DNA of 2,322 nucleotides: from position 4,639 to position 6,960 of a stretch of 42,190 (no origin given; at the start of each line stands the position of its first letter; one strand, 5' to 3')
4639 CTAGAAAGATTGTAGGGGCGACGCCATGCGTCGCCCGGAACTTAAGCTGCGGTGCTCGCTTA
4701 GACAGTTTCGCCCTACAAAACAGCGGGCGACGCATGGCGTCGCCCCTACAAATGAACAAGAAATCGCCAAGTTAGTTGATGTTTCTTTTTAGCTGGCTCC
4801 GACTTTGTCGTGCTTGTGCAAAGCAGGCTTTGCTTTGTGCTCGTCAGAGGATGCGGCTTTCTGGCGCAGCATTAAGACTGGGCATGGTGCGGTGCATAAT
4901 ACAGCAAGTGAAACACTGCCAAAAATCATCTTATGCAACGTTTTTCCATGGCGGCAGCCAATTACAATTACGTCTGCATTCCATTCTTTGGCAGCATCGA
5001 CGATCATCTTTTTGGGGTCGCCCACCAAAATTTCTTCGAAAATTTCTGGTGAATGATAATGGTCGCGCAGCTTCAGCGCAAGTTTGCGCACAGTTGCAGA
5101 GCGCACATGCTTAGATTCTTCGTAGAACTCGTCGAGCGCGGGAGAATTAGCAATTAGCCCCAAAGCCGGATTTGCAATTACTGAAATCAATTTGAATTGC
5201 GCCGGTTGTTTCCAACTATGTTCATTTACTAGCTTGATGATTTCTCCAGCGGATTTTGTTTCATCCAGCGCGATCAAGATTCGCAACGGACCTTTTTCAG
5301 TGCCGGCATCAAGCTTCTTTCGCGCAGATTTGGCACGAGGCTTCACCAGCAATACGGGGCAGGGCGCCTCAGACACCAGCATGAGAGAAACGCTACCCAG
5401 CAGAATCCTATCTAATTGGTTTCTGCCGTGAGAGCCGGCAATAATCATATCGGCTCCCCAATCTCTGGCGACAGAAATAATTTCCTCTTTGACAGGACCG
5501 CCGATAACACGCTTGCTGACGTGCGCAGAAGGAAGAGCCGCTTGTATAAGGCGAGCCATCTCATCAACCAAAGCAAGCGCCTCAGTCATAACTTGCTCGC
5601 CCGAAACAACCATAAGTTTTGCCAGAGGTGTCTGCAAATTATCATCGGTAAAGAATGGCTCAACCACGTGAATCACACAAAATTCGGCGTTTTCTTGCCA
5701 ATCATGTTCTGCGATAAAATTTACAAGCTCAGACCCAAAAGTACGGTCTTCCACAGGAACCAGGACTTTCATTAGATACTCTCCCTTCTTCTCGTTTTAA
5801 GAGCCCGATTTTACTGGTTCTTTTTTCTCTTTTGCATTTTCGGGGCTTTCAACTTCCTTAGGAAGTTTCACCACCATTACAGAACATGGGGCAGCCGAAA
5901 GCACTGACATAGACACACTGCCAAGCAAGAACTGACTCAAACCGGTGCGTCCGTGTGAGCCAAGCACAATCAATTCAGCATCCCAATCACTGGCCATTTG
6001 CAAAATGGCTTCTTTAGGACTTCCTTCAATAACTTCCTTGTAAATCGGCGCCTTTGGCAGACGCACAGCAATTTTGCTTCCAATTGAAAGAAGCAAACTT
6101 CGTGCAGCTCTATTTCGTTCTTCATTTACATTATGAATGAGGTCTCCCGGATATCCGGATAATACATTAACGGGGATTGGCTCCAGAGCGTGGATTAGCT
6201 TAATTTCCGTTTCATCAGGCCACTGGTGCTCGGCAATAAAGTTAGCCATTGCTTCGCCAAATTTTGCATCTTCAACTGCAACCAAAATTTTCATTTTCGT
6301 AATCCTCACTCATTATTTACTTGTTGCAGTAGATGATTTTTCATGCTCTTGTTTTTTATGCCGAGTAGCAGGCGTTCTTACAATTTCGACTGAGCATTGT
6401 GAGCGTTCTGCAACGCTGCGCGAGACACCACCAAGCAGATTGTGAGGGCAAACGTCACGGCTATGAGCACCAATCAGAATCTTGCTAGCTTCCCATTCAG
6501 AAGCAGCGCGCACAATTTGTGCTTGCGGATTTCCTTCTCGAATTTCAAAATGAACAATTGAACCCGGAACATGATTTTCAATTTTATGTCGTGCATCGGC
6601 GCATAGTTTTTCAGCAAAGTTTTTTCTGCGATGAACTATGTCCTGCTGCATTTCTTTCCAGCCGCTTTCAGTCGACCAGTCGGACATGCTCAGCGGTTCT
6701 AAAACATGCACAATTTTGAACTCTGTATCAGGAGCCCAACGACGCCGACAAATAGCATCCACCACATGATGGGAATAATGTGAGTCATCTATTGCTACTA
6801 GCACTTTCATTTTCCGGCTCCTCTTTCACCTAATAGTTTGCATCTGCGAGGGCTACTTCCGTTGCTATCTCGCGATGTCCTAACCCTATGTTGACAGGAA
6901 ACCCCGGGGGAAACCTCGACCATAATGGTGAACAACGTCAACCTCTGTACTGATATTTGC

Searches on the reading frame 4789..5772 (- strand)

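Call 74: search_protein_families(library=pfam, proteins=[window:4789-5772:-], max_evalue=0.00001)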
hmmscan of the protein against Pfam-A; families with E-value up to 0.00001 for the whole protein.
window:4789-5772:- (327 aa): 1 family
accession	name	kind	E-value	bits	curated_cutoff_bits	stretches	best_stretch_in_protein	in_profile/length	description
PF00582.32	Usp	-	4.9e-43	147.5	24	2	2-144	4-141/141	Universal stress protein family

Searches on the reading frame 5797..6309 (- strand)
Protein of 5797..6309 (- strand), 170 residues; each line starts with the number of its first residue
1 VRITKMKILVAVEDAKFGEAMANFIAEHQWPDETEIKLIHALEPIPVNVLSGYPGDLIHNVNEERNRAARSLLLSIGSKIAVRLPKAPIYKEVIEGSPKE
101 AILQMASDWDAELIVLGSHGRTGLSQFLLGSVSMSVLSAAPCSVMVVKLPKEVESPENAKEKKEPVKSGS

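Call 74: search_protein_families(library=pfam, proteins=[window:5797-6309:-], max_evalue=0.00001)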
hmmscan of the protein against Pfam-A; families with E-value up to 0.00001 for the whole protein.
window:5797-6309:- (170 aa): 1 family
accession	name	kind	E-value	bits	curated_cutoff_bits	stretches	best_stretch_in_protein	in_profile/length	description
PF00582.32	Usp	-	7.7e-26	91.8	24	1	7-148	4-141/141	Universal stress protein family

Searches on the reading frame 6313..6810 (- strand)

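Call 74: search_protein_families(library=pfam, proteins=[window:6313-6810:-], max_evalue=0.00001)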
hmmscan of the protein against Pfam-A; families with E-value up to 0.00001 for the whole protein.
window:6313-6810:- (165 aa): 1 family
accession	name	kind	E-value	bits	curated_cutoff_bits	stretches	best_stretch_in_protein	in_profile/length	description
PF00582.32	Usp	-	4.3e-20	73.1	24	1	2-145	4-141/141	Universal stress protein family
